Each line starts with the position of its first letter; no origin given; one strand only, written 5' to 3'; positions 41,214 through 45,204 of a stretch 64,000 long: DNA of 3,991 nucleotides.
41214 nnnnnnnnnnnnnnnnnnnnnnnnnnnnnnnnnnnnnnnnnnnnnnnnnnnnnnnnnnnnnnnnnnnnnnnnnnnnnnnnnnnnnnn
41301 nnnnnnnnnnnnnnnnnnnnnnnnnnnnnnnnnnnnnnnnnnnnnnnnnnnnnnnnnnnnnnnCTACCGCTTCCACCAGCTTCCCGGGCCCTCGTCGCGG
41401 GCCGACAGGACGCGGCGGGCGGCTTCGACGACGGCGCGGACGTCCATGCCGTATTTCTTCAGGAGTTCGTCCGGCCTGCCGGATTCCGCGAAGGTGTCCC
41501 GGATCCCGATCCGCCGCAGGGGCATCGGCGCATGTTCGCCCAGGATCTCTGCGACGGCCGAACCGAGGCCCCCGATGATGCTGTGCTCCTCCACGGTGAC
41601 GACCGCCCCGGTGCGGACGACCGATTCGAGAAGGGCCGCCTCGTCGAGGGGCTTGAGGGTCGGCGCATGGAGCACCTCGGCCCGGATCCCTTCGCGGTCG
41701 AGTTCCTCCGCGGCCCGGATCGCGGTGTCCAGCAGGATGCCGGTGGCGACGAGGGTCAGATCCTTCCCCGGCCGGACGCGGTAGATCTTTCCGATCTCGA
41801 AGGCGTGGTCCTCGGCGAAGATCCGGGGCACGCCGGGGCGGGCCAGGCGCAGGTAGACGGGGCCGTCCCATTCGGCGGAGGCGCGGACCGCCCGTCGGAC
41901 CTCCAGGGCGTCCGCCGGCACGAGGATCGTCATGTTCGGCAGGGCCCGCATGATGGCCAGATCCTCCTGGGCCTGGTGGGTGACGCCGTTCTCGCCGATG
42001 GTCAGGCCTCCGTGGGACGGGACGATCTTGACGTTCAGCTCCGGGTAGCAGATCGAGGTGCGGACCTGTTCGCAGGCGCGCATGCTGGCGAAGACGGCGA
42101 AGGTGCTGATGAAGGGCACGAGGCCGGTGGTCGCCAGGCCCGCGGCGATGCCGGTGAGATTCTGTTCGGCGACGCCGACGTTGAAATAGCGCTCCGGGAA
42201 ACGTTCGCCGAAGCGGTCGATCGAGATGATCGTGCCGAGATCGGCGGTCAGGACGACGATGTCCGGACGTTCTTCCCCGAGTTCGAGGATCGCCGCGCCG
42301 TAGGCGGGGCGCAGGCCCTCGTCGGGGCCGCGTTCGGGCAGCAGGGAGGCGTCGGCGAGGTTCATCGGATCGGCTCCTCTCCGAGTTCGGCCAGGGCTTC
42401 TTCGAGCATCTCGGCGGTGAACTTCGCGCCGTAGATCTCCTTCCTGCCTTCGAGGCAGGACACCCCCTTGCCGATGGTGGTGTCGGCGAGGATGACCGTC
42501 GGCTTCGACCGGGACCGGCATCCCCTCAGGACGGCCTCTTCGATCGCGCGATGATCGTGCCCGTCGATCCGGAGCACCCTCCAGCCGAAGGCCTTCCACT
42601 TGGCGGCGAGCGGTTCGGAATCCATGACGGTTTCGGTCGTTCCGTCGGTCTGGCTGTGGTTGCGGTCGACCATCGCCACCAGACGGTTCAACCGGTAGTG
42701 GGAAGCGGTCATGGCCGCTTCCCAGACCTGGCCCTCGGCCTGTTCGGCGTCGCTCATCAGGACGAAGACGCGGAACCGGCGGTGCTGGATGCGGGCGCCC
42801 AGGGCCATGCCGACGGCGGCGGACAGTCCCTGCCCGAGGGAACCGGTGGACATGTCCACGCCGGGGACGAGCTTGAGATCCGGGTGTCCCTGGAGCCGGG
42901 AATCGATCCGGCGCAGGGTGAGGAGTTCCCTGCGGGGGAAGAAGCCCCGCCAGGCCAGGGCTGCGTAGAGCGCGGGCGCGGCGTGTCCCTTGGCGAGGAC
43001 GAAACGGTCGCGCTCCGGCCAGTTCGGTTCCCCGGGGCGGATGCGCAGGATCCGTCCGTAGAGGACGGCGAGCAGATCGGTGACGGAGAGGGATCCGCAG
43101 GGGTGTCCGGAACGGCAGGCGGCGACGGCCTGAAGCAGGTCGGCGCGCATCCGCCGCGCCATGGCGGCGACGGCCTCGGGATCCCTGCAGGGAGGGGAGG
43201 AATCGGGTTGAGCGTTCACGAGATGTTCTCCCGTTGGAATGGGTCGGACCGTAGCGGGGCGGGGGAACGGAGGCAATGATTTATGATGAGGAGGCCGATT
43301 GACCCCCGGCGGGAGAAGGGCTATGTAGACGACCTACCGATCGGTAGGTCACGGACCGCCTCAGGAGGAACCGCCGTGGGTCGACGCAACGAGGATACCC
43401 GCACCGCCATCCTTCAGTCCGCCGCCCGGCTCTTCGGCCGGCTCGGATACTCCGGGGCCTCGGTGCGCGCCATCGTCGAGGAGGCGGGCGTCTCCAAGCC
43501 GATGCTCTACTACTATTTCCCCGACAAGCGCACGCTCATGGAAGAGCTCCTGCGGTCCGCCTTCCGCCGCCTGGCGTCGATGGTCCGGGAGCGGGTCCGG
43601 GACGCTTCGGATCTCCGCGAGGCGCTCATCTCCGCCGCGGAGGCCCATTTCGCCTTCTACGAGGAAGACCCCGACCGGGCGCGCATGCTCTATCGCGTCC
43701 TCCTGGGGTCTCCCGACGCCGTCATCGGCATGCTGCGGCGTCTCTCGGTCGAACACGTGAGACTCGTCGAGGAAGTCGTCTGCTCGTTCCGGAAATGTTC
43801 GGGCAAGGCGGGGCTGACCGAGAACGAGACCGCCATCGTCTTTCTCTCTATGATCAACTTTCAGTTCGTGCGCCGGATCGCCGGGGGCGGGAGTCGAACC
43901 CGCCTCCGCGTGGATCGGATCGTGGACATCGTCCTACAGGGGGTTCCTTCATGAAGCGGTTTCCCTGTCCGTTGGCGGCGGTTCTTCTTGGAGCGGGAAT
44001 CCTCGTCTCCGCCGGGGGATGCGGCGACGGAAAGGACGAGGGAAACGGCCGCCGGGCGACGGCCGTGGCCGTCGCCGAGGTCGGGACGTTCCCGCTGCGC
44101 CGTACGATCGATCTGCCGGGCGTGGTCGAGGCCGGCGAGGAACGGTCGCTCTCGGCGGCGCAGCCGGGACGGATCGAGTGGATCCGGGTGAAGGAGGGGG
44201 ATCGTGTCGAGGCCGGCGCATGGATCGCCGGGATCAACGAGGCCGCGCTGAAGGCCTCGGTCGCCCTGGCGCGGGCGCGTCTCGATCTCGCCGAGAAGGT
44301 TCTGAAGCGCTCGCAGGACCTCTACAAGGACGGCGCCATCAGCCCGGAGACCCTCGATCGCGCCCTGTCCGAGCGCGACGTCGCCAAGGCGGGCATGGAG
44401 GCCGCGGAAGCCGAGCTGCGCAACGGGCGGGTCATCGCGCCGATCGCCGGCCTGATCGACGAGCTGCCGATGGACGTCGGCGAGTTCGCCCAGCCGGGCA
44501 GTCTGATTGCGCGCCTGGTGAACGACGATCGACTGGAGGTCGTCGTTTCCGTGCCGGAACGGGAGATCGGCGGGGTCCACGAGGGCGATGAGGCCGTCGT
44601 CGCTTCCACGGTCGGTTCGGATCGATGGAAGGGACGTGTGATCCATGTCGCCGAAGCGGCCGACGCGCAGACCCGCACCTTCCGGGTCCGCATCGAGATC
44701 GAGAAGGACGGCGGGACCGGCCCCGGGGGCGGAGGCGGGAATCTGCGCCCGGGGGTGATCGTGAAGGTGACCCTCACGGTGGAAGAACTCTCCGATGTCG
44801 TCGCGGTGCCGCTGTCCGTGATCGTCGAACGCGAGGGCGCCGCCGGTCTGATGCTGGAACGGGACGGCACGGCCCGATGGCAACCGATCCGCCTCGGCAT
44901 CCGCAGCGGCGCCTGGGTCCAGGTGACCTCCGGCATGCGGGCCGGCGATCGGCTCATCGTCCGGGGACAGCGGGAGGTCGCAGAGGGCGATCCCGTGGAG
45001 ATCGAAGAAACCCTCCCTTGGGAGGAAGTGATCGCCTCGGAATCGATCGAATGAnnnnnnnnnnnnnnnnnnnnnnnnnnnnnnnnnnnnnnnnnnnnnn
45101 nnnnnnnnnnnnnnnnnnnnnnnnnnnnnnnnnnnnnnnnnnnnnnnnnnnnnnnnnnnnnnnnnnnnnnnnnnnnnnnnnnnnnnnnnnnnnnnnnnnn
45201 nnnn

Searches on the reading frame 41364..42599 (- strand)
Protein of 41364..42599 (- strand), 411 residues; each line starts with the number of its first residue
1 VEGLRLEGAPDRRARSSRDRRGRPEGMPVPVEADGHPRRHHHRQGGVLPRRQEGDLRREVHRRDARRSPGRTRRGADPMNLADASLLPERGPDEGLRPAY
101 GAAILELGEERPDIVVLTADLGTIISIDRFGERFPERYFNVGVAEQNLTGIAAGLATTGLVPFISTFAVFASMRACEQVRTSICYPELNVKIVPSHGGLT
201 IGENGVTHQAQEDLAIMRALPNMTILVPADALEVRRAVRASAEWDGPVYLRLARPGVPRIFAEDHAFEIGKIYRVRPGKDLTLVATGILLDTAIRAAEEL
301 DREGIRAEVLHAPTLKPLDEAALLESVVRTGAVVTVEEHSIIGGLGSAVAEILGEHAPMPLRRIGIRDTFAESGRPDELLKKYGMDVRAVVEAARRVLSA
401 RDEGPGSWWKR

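Call 12: search_protein_families(library=pfam, proteins=[window:41364-42599:-], max_evalue=0.01)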
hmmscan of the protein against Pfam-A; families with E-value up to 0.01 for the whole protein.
window:41364-42599:- (411 aa): 3 families
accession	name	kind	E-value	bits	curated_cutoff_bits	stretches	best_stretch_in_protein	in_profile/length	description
PF02779.29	Transket_pyr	-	7.8e-39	133.5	27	1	97-255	6-170/174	Transketolase, pyrimidine binding domain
PF02780.25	Transketolase_C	-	1.5e-34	119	25.9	1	270-390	1-124/124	Transketolase, C-terminal domain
PF22613.1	Transketolase_C_1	-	5.3e-06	27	27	1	279-385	12-112/113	Transketolase-like TK C-terminal domain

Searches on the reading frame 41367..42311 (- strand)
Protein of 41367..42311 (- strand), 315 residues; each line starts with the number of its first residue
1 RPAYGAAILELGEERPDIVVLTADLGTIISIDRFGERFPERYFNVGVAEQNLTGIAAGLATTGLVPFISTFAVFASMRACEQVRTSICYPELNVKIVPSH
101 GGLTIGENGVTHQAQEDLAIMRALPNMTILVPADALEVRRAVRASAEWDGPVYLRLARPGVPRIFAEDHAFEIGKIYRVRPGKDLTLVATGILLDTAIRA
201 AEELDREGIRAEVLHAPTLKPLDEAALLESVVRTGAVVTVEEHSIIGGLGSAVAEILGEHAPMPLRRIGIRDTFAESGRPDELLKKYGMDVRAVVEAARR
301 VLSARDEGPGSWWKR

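Call 26: find_homologous_proteins(query=window:41367-42311:-, max_evalue=1e-60)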
Query window:41367-42311:- (315 aa): 7823 proteins with E <= 1e-60 among 8000 candidates; the best 120 are listed.
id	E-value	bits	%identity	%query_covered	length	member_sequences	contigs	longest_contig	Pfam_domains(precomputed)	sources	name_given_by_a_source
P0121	2.4e-201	686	100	100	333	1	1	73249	PF22613.2,PF02780.26,PF02779.30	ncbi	-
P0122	1.1e-142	493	73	97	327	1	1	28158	PF02780.26,PF02779.30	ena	-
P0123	7.9e-142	490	73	96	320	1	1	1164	PF22613.2,PF02780.26,PF02779.30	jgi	jgi:transketolase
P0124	4.7e-141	488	74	96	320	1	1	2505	PF22613.2,PF02780.26,PF02779.30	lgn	-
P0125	1.6e-135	470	72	96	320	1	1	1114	PF22613.2,PF02780.26,PF02779.30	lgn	-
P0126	5.0e-110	386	56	97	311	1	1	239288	PF17147.10,PF22613.2,PF02780.26,PF02779.30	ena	-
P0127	3.6e-109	383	58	97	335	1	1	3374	PF02780.26,PF02779.30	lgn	-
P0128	6.7e-109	382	60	97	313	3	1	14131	PF22613.2,PF02780.26,PF02779.30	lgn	-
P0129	9.1e-109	382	57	97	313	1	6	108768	PF22613.2,PF02780.26,PF02779.30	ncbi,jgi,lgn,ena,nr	ncbi:MAG: putative transketolase C-terminal section [Peptococcaceae bacterium]|jgi:transketolase|nr:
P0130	1.3e-108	381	57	98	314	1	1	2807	PF22613.2,PF02780.26,PF02779.30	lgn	-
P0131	1.3e-108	381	59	97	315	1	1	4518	PF22613.2,PF02780.26,PF02779.30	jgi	-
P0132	1.3e-108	381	59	97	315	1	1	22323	PF22613.2,PF02780.26,PF02779.30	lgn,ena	-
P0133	1.3e-108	381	59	97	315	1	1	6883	PF22613.2,PF02780.26,PF02779.30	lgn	-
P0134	1.8e-108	381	56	97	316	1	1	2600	PF22613.2,PF02780.26,PF02779.30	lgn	-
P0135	2.7e-108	380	58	92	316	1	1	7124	PF22613.2,PF02780.26,PF02779.30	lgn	-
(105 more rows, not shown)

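Call 27: find_encoding_contigs(protein=P0122, flank=6000, max_places=3)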
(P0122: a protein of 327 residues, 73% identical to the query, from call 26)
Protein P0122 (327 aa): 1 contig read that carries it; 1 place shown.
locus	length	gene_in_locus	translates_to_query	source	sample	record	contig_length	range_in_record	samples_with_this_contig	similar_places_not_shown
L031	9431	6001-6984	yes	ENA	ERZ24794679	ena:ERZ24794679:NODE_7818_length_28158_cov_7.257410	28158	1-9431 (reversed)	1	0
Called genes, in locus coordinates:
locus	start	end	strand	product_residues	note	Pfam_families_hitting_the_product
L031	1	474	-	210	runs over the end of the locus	PF10502:Peptidase_S26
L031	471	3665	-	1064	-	PF00873:ACR_tran, PF03176:MMPL (faint)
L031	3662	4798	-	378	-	PF00364:Biotin_lipoyl (faint), PF25917:BSH_RND, PF25919:BSH_CusB (weak), PF25984:BSH_YknX (faint), PF25885:HH_EMRA, PF25954:Beta-barrel_RND_2 (weak), PF25967:RND-MFP_C (faint), PF25989:YknX_C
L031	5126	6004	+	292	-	PF13292:DXP_synthase_N (weak), PF00456:Transketolase_N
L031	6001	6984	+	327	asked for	PF02779:Transket_pyr, PF02780:Transketolase_C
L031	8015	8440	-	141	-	PF22091:DUF6941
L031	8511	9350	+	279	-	PF12728:HTH_17, PF00359:PTS_EIIA_2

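Call 28: find_encoding_contigs(protein=P0124, flank=3000, max_places=3)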
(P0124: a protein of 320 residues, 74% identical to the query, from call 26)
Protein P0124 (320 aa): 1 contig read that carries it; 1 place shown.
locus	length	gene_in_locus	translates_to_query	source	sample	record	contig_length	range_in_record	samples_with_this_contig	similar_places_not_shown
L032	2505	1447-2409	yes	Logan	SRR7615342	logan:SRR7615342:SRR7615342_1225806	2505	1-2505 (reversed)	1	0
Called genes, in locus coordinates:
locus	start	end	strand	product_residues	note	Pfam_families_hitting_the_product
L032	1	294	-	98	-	?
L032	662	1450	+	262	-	PF00456:Transketolase_N, PF13292:DXP_synthase_N (weak)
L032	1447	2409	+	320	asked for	PF02779:Transket_pyr, PF22613:Transketolase_C_1 (faint), PF02780:Transketolase_C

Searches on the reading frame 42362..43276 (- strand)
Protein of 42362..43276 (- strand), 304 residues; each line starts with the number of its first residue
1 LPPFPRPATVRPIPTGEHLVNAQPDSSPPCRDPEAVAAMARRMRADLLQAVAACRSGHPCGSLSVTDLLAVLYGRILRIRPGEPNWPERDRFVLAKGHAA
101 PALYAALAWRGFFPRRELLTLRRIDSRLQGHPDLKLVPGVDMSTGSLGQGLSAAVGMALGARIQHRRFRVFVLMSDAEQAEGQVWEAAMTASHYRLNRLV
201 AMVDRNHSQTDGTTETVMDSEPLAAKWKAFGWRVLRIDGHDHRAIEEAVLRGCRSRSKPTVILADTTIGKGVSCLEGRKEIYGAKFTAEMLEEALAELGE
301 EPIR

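Call 12: search_protein_families(library=pfam, proteins=[window:42362-43276:-], max_evalue=0.01)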
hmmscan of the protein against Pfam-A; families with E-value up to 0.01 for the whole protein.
window:42362-43276:- (304 aa): 3 families
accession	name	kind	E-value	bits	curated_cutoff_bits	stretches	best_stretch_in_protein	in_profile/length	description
PF00456.26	Transketolase_N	-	1.1e-55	189.3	22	1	39-302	5-279/334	Transketolase, thiamine diphosphate binding domain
PF13292.11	DXP_synthase_N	-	1.6e-06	28.1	21.2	1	34-208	16-174/274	1-deoxy-D-xylulose-5-phosphate synthase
PF00676.26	E1_dh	-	8.1e-06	25.4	22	1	147-262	103-220/300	Dehydrogenase E1 component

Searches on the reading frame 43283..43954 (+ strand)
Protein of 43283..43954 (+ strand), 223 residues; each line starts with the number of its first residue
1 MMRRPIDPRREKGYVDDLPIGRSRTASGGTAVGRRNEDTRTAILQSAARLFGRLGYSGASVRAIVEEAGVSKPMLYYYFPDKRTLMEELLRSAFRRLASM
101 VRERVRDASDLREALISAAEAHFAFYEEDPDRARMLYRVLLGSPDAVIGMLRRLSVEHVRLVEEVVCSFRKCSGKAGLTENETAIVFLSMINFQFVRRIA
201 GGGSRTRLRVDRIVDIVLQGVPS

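Call 12: search_protein_families(library=pfam, proteins=[window:43283-43954:+], max_evalue=0.01)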
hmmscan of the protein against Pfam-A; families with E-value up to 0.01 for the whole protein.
window:43283-43954:+ (223 aa): 1 family
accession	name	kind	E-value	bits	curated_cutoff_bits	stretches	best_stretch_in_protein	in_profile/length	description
PF00440.29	TetR_N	-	3.2e-16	59.3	24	1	43-89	1-47/47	Bacterial regulatory proteins, tetR family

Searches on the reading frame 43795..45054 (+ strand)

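Call 63: search_protein_families(library=pfam, proteins=[window:43795-45054:+], max_evalue=0.0001)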
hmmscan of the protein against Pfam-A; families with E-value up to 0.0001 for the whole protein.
window:43795-45054:+ (419 aa): 2 families
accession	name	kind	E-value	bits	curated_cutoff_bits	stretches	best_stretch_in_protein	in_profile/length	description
PF16576.10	HlyD_D23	-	2.6e-21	76.3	30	1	101-305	2-204/214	Barrel-sandwich domain of CusB or HlyD membrane-fusion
PF13437.12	HlyD_3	-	2.9e-19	70.2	22.2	1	213-320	2-106/106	HlyD family secretion protein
